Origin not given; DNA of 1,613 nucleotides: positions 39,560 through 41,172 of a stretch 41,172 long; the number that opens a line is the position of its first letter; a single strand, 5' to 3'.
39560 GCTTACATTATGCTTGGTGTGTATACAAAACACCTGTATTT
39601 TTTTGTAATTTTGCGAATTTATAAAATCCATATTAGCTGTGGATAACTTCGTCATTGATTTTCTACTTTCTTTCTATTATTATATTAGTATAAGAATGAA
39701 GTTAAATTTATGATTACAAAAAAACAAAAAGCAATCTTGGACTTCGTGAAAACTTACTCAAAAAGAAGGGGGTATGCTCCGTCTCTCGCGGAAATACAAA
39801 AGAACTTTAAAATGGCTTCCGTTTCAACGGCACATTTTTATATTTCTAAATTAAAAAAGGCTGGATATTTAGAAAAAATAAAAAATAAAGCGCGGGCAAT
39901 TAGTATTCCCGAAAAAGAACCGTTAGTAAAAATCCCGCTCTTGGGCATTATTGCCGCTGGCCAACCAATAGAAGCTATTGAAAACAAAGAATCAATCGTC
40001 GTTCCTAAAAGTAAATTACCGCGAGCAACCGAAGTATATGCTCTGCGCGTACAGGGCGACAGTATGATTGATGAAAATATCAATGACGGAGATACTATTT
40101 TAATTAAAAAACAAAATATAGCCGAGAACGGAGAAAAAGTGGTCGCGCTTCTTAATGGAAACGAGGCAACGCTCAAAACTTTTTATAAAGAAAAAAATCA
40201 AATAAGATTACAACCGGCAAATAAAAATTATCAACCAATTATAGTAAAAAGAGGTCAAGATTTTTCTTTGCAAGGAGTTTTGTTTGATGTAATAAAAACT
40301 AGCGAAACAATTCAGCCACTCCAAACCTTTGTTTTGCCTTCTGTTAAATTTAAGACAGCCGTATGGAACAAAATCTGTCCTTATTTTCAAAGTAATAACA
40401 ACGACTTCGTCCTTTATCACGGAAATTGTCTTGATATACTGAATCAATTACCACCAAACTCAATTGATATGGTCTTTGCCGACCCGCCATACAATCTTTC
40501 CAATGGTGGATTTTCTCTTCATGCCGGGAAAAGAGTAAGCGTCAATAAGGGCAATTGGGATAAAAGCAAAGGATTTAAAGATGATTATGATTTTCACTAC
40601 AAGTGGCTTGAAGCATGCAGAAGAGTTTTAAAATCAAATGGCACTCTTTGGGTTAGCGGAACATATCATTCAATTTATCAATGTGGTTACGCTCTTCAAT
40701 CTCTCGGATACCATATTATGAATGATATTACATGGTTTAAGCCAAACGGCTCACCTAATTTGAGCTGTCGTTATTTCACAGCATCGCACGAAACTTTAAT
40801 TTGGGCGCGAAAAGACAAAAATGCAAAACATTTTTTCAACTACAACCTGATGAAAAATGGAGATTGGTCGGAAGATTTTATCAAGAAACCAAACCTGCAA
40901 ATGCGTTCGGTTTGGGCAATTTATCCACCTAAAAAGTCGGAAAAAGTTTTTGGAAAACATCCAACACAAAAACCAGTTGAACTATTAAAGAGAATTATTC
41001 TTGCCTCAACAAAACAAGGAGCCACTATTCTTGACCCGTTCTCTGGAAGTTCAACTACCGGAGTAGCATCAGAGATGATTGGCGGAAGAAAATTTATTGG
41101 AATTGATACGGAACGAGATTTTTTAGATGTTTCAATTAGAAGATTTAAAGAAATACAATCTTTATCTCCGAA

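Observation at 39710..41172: Complete, apparently autocleavable LexA fused in frame to a DPPY DNA methyltransferase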

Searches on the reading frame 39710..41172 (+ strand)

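Call 4: search_protein_families(library=pfam, proteins=[window:39710-41172:+], max_evalue=0.01)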
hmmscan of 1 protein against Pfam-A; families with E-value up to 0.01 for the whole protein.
window:39710-41172:+ (487 aa): 3 families
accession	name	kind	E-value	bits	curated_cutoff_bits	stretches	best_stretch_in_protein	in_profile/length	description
PF01555.25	N6_N4_Mtase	-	3.6e-55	187.8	26.7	1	252-475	1-219/221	DNA methylase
PF00717.28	Peptidase_S24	-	6e-31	107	23.3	1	76-191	1-115/116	Peptidase S24-like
PF01726.22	LexA_DNA_bind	-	2.3e-13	50.2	23.7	1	2-63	4-65/65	LexA DNA binding domain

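Call 5: search_protein_families(library=ncbifam, proteins=[window:39710-41172:+], max_evalue=0.01)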
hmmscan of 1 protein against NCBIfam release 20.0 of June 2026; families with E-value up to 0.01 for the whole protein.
window:39710-41172:+ (487 aa): 5 families
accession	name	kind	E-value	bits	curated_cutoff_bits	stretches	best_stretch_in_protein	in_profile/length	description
NF050803.1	DnaMtaseCcrMCaul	equivalog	1.6e-72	244.4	830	1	235-485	6-253/350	adenine-specific DNA-methyltransferase CcrM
TIGR00498.1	lexA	equivalog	2e-50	171.2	110.95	1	2-197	4-201/203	transcriptional repressor LexA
NF008572.0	PRK11524.1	equivalog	1.2e-36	126.3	292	2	413-483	191-260/294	adenine-specific DNA-methyltransferase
NF007621.2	PRK10276.1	subfamily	1.2e-17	64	110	1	106-196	26-115/115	translesion error-prone DNA polymerase V autoproteolytic subunit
NF010253.0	PRK13699.1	subfamily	5e-17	62.3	244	2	416-483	143-209/226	DNA methyltransferase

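Call 7: find_homologous_proteins(query=window:39710-41172:+, max_evalue=1e-10)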
Query window:39710-41172:+ (487 aa): 8000 proteins with E <= 1e-10 among 8000 candidates; the best 120 are listed.
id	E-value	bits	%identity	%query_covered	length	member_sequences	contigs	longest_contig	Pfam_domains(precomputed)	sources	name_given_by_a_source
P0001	0.0e+0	1079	96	100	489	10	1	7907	PF00717.29,PF01726.23,PF01555.25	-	-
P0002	0.0e+0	1018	91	100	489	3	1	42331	PF00717.29,PF01726.23,PF01555.25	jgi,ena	-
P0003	5.6e-275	930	83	99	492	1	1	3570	PF00717.29,PF01726.23,PF01555.25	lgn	-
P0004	3.9e-263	891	80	100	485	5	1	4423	PF00717.29,PF01726.23,PF01555.25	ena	-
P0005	4.3e-263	891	79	100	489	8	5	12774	PF00717.29,PF01726.23,PF01555.25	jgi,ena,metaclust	metaclust:\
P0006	4.1e-251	852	77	99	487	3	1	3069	PF00717.29,PF01726.23,PF01555.25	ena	-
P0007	5.9e-246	835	74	99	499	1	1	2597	PF00717.29,PF01726.23,PF01555.25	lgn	-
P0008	1.8e-245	833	73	99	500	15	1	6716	PF00717.29,PF01726.23,PF01555.25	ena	-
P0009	1.1e-244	831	75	99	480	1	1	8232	PF00717.29,PF01726.23,PF01555.25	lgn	-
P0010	1.1e-243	827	73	99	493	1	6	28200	PF00717.29,PF01726.23,PF01555.25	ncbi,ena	-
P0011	1.6e-241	820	74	99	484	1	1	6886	PF00717.29,PF01726.23,PF01555.25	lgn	-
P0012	3.5e-240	816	73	99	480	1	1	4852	PF00717.29,PF01726.23,PF01555.25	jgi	-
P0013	1.6e-239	814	72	99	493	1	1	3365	PF00717.29,PF01726.23,PF01555.25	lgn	-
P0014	2.4e-238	810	72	99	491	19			PF00717.29,PF01726.23,PF01555.25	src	-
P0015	1.2e-237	807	71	99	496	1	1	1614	PF00717.29,PF01726.23,PF01555.25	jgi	-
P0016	3.7e-236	802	73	99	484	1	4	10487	PF00717.29,PF01726.23,PF01555.25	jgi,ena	-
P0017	1.6e-234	797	71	99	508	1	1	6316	PF00717.29,PF01726.23,PF01555.25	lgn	-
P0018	1.2e-229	781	69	99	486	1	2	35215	PF00717.29,PF01726.23,PF01555.25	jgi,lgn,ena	-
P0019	4.8e-229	779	69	99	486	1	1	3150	PF00717.29,PF01726.23,PF01555.25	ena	-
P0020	5.9e-227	772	68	99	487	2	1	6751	PF00717.29,PF01726.23,PF01555.25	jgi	-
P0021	1.2e-225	768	68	100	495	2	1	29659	PF00717.29,PF01726.23,PF01555.25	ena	-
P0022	5.3e-225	766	70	99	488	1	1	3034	PF00717.29,PF01726.23,PF01555.25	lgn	-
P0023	1.1e-224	765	68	99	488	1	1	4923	PF00717.29,PF01726.23,PF01555.25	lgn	-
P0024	6.2e-223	759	66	99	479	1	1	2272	PF00717.29,PF01726.23,PF01555.25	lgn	-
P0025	6.3e-222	756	67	99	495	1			PF00717.29,PF01726.23,PF01555.25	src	-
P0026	1.8e-221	754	66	99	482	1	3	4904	PF13847.13,PF00717.29,PF01726.23,PF01555.25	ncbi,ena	-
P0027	1.9e-221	754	67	100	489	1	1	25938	PF00717.29,PF01726.23,PF01555.25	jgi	jgi:site-specific DNA-methyltransferase (adenine-specific)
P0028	1.3e-220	751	66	99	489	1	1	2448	PF00717.29,PF01726.23,PF01555.25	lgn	-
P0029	1.6e-220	751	66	99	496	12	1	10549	PF00717.29,PF01726.23,PF01555.25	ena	-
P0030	8.6e-220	748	67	99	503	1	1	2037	PF00717.29,PF01726.23,PF01555.25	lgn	-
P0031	1.1e-218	745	66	99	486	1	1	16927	PF00717.29,PF01726.23,PF01555.25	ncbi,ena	-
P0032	1.1e-218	745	66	99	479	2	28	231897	PF00717.29,PF01726.23,PF01555.25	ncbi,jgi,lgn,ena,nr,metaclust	ncbi:MAG: methylase protein [Parcubacteria group bacterium GW2011_GWB1_49_7]|nr:MAG: methylase prote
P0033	1.7e-218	744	66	99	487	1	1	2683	PF00717.29,PF01726.23,PF01555.25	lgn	-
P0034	1.8e-218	744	66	99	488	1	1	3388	PF00717.29,PF01726.23,PF01555.25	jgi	-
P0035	2.2e-218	744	67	99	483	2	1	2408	PF00717.29,PF09339.17,PF01726.23,PF01555.25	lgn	-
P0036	3.7e-218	743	67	99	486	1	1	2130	PF00717.29,PF01726.23,PF01555.25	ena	-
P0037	3.8e-218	743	65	99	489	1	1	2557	PF00717.29,PF01726.23,PF01555.25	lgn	-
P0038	2.5e-217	740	67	99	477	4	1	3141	PF00717.29,PF01726.23,PF01555.25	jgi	-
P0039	3.4e-217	740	65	99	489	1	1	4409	PF00717.29,PF01726.23,PF01555.25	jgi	jgi:site-specific DNA-methyltransferase (adenine-specific)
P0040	3.5e-217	740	66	99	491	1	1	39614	PF00717.29,PF01726.23,PF01555.25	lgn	-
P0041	4.3e-217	740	65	99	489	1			PF00717.29,PF01726.23,PF01555.25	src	-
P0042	1.9e-216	737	66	99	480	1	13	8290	PF00717.29,PF01726.23,PF01555.25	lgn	-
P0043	8.1e-216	735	66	99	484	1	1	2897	PF00717.29,PF01726.23,PF01555.25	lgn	-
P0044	8.5e-216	735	65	99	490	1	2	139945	PF00717.29,PF01726.23,PF01555.25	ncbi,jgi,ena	-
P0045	1.1e-215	735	66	99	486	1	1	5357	PF00717.29,PF01726.23,PF01555.25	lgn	-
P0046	1.2e-215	735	65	99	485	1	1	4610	PF00717.29,PF01726.23,PF01555.25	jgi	-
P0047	1.3e-215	735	65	99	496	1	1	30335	PF00717.29,PF01726.23,PF01555.25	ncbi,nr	ncbi:MAG: modification methylase protein [Parcubacteria group bacterium GW2011_GWA2_46_9]|nr:MAG: mo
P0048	1.4e-215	735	67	99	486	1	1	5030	PF00717.29,PF01726.23,PF01555.25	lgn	-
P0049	1.4e-215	735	66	99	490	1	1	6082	PF00717.29,PF01726.23,PF01555.25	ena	-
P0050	3.5e-214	730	66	99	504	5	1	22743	PF00717.29,PF01726.23,PF01555.25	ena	-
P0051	4.6e-214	730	66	100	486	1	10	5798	PF00717.29,PF01726.23,PF01555.25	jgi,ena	-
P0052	1.2e-213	728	65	99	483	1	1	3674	PF00717.29,PF01726.23,PF01555.25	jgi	jgi:site-specific DNA-methyltransferase (adenine-specific)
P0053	1.9e-213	728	65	99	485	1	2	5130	PF00717.29,PF01726.23,PF01555.25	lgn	-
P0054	9.7e-213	725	65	99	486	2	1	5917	PF00717.29,PF01726.23,PF01555.25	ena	-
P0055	1.6e-212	724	64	100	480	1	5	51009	PF00717.29,PF01726.23,PF01555.25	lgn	-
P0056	2.3e-212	724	65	99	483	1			PF00717.29,PF01726.23,PF01555.25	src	-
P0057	5.3e-212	723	65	99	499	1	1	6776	PF00717.29,PF01726.23,PF01555.25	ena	-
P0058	6.0e-212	723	65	99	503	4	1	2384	PF00717.29,PF01726.23,PF01555.25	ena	-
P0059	2.3e-211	721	64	99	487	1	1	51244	PF00717.29,PF01726.23,PF01555.25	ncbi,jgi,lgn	-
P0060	2.5e-211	721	64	99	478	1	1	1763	PF00717.29,PF01726.23,PF01555.25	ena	-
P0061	3.3e-211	720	64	99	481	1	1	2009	PF00717.29,PF01726.23,PF01555.25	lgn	-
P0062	4.8e-211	720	65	99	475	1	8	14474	PF00717.29,PF01726.23,PF01555.25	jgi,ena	-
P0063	5.3e-211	720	65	99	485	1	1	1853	PF00717.29,PF01726.23,PF01555.25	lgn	-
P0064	9.2e-211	719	64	99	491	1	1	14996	PF00717.29,PF01726.23,PF01555.25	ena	-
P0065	2.3e-210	717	64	99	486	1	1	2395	PF00717.29,PF01726.23,PF01555.25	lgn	-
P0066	5.1e-210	716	65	99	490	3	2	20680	PF00717.29,PF01726.23,PF01555.25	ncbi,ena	-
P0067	5.4e-210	716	64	99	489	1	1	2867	PF00717.29,PF01726.23,PF01555.25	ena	-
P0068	5.7e-210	716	64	99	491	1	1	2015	PF00717.29,PF01726.23,PF01555.25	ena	-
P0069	8.6e-210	716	64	99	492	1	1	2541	PF00717.29,PF01726.23,PF01555.25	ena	-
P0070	1.5e-209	715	64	99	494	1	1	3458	PF00717.29,PF01726.23,PF01555.25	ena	-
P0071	2.0e-209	714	63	99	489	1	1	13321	PF00717.29,PF01726.23,PF01555.25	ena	-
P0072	4.4e-209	713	65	99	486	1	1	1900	PF00717.29,PF01726.23,PF01555.25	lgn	-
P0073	9.0e-209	712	64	99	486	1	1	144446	PF00717.29,PF01726.23,PF01555.25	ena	-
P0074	9.7e-209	712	63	99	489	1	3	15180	PF00717.29,PF01726.23,PF01555.25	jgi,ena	-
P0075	2.0e-208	711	63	99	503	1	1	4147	PF00717.29,PF01726.23,PF01555.25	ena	-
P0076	2.1e-208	711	63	100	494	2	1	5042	PF00717.29,PF01726.23,PF01555.25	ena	-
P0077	2.3e-208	711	64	99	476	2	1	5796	PF00717.29,PF01726.23,PF01555.25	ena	-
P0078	2.4e-208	711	64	99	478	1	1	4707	PF00717.29,PF01726.23,PF01555.25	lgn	-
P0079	2.5e-208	711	64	99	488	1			PF00717.29,PF01726.23,PF01555.25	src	-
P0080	2.5e-208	711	63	99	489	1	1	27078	PF00717.29,PF01726.23,PF01555.25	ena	-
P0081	3.6e-208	710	64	99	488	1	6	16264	PF00717.29,PF01726.23,PF01555.25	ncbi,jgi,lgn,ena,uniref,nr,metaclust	ncbi:MAG: modification methylase protein [Candidatus Woesebacteria bacterium GW2011_GWB1_39_10]|unir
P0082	1.4e-207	708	64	99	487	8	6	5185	PF00717.29,PF01726.23,PF01555.25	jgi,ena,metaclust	metaclust:\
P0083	1.6e-207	708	63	99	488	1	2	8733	PF00717.29,PF01726.23,PF01555.25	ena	-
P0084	3.7e-207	707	63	99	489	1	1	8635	PF00717.29,PF01726.23,PF01555.25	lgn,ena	-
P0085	5.3e-207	706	64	99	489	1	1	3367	PF00717.29,PF01726.23,PF01555.25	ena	-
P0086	5.7e-207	706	63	99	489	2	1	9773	PF00717.29,PF01726.23,PF01555.25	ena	-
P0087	7.3e-207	706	62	99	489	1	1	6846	PF00717.29,PF01726.23,PF01555.25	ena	-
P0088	7.3e-207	706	63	99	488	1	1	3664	PF00717.29,PF01726.23,PF01555.25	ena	-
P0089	7.5e-207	706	64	99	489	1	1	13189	PF00717.29,PF01726.23,PF01555.25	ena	-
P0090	2.8e-206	704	63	99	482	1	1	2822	PF00717.29,PF01726.23,PF01555.25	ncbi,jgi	jgi:site-specific DNA-methyltransferase (adenine-specific)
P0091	2.9e-206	704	63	99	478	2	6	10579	PF00717.29,PF01726.23,PF01555.25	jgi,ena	-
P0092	4.2e-206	703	63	99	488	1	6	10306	PF00717.29,PF01726.23,PF01555.25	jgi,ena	-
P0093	4.2e-206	703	64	99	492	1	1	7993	PF00717.29,PF01726.23,PF01555.25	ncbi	-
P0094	6.2e-206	703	63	99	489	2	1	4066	PF00717.29,PF01726.23,PF01555.25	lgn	-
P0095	1.0e-205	702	62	100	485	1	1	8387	PF00717.29,PF01726.23,PF01555.25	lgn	-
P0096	1.2e-205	702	62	99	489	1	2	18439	PF00717.29,PF01726.23,PF01555.25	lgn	-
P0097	1.6e-205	701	64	99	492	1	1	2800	PF00717.29,PF01726.23,PF01555.25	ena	-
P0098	2.8e-205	701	62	99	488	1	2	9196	PF00717.29,PF01726.23,PF01555.25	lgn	-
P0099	3.2e-205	700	63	99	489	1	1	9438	PF00717.29,PF01726.23,PF01555.25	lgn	-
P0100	4.5e-205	700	64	99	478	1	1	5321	PF00717.29,PF01726.23,PF01555.25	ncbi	-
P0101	5.4e-205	700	63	99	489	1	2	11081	PF13847.13,PF00717.29,PF01726.23,PF01555.25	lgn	-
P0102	5.9e-205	700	62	100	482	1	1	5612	PF00717.29,PF01726.23,PF01555.25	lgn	-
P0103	7.5e-205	699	62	99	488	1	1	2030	PF00717.29,PF01726.23,PF01555.25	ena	-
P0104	1.1e-204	699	62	99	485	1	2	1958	PF00717.29,PF01726.23,PF01555.25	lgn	-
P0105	1.9e-204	698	62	99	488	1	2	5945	PF00717.29,PF01726.23,PF01555.25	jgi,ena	-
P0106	6.1e-204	696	62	99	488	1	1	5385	PF00717.29,PF01726.23,PF01555.25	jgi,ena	-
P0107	8.8e-204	696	62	99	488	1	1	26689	PF00717.29,PF01726.23,PF01555.25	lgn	-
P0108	1.1e-203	695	62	99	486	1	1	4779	PF00717.29,PF01726.23,PF01555.25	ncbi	-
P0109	1.3e-203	695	62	99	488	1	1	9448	PF00717.29,PF01726.23,PF01555.25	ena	-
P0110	9.9e-203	692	63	99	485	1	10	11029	PF00717.29,PF01726.23,PF01555.25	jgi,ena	-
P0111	2.6e-202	691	62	99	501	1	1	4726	PF00717.29,PF01726.23,PF01555.25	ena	-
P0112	1.6e-201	688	62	100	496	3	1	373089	PF00717.29,PF01726.23,PF01555.25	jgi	-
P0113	1.8e-200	685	63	99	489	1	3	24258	PF13730.13,PF00717.29,PF01726.23,PF01555.25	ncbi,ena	-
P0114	5.3e-200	683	60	99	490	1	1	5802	PF00717.29,PF12802.14,PF01726.23,PF01555.25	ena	-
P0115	8.5e-200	683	62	99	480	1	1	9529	PF00717.29,PF01726.23,PF01555.25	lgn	-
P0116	1.5e-199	682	61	99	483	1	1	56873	PF00717.29,PF01726.23,PF01555.25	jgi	-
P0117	3.9e-199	680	61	99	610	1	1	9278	PF00717.29,PF01726.23,PF01555.25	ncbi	-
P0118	1.7e-198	678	61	98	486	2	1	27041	PF00717.29,PF01726.23,PF01555.25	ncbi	-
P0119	1.5e-197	675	61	99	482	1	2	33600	PF00717.29,PF01726.23,PF01555.25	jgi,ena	-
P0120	3.4e-197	674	60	99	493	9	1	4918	PF00717.29,PF01726.23,PF01555.25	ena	-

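Call 14: find_encoding_contigs(protein=P0002, flank=10000, max_places=3)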
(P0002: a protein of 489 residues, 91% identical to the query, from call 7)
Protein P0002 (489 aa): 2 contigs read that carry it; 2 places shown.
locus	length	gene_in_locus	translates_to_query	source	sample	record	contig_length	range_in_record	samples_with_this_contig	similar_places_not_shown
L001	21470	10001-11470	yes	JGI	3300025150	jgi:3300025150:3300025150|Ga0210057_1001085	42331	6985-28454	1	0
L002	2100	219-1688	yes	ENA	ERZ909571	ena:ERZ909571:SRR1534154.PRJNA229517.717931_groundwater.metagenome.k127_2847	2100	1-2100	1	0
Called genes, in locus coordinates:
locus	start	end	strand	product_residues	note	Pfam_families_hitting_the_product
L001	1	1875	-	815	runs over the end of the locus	PF00133:tRNA-synt_1, PF09334:tRNA-synt_1g, PF13603:tRNA-synt_1_2, PF00133:tRNA-synt_1, PF09334:tRNA-synt_1g (weak), PF08264:Anticodon_1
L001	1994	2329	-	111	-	-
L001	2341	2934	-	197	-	PF04542:Sigma70_r2, PF08281:Sigma70_r4_2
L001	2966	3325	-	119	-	PF05635:23S_rRNA_IVP, PF22296:bAvd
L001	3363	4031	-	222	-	PF08207:EFP_N, PF01132:EFP, PF09285:Elong-fact-P_C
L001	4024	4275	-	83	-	-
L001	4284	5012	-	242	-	-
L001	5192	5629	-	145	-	-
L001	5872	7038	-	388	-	-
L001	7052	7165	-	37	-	-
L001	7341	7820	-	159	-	-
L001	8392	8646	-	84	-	-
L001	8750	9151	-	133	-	PF00079:Serpin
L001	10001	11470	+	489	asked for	PF01726:LexA_DNA_bind, PF00717:Peptidase_S24, PF01555:N6_N4_Mtase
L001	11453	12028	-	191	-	-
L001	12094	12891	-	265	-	-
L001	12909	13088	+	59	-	-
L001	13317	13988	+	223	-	PF13462:Thioredoxin_4, PF18400:Thioredoxin_12 (faint), PF13098:Thioredoxin_2, PF01323:DSBA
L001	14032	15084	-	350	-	PF00162:PGK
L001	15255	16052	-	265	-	PF00121:TIM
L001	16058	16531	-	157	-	PF06695:Sm_multidrug_ex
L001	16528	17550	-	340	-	PF01087:GalP_UDP_transf, PF16268:DUF4921, PF16285:DUF4931_N (faint), PF11969:DcpS_C (faint), PF02744:GalP_UDP_tr_C (weak), PF01230:HIT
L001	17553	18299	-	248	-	PF13641:Glyco_tranf_2_3, PF00535:Glycos_transf_2, PF10111:Glyco_tranf_2_2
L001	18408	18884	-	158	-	PF03652:RuvX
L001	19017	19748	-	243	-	PF00557:Peptidase_M24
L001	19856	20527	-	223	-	PF00406:ADK, PF13238:AAA_18 (weak), PF13207:AAA_17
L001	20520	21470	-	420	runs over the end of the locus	PF00344:SecY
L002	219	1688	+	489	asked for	PF01726:LexA_DNA_bind, PF00717:Peptidase_S24, PF01555:N6_N4_Mtase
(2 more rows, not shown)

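Call 15: find_encoding_contigs(protein=P0001, flank=10000, max_places=3)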
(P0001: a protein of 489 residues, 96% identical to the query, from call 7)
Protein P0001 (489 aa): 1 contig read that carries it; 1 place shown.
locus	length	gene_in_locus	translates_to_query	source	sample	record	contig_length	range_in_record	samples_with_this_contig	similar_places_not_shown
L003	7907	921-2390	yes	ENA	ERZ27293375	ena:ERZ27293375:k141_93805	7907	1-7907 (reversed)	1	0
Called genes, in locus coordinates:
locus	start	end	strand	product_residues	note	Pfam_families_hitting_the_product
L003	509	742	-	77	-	-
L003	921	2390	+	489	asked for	PF01726:LexA_DNA_bind, PF00717:Peptidase_S24, PF01555:N6_N4_Mtase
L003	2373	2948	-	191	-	-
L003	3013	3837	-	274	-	-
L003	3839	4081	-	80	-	PF12844:HTH_19, PF13560:HTH_31, PF01381:HTH_3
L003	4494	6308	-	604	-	PF00005:ABC_tran, PF02463:SMC_N (weak), PF13304:AAA_21 (faint)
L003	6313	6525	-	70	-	PF13560:HTH_31 (weak), PF12844:HTH_19, PF01381:HTH_3, PF13443:HTH_26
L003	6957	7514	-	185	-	PF00300:His_Phos_1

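Call 16: find_encoding_contigs(protein=P0032, flank=10000, max_places=2)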
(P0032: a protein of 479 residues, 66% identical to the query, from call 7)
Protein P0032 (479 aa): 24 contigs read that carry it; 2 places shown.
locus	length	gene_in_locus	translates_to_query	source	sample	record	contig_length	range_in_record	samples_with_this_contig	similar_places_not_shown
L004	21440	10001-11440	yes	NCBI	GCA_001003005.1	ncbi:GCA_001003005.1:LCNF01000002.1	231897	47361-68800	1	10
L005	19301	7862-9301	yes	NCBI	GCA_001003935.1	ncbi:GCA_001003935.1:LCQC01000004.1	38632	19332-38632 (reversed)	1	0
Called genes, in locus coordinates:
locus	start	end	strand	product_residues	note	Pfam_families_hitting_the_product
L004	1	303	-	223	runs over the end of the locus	PF05137:PilN (faint)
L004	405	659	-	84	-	-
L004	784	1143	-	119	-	-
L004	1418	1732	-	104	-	-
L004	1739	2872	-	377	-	PF11104:PilM_2, PF14450:FtsA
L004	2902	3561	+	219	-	PF00156:Pribosyltran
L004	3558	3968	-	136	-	-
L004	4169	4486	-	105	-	-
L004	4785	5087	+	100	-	-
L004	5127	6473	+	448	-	-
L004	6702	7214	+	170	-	-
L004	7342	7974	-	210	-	-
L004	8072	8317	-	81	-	PF00293:NUDIX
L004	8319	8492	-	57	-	PF04014:MazE_antitoxin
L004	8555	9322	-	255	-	-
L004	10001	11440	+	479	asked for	PF01726:LexA_DNA_bind, PF00717:Peptidase_S24, PF01555:N6_N4_Mtase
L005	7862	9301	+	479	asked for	PF01726:LexA_DNA_bind, PF00717:Peptidase_S24, PF01555:N6_N4_Mtase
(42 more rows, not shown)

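Call 17: find_encoding_contigs(protein=P0112, flank=10000, max_places=2)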
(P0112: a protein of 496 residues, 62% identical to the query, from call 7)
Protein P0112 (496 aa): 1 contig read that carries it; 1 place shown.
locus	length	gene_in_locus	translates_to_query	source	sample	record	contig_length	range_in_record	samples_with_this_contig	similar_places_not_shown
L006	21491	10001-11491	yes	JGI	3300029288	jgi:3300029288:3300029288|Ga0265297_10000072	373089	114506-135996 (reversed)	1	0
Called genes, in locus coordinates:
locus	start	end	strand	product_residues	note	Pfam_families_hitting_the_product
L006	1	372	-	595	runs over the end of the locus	PF00009:GTP_EFTU, PF01926:MMR_HSR1 (weak), PF22042:EF-G_D2 (weak), PF03144:GTP_EFTU_D2, PF00679:EFG_C, PF21018:BipA_C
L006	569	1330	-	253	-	PF00106:adh_short, PF08659:KR, PF13561:adh_short_C2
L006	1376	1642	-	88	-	PF21840:DUF6899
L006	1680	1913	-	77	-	-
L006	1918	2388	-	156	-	PF00156:Pribosyltran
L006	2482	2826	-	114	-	-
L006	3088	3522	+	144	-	-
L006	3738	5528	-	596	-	-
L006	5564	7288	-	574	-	PF01875:Memo, PF09587:PGA_cap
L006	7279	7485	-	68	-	-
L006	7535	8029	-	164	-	PF15891:Nuc_deoxyri_tr2 (weak)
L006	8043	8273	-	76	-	-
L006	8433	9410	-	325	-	-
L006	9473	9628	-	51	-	-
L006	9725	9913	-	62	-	-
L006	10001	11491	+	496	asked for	PF01726:LexA_DNA_bind, PF00717:Peptidase_S24, PF01555:N6_N4_Mtase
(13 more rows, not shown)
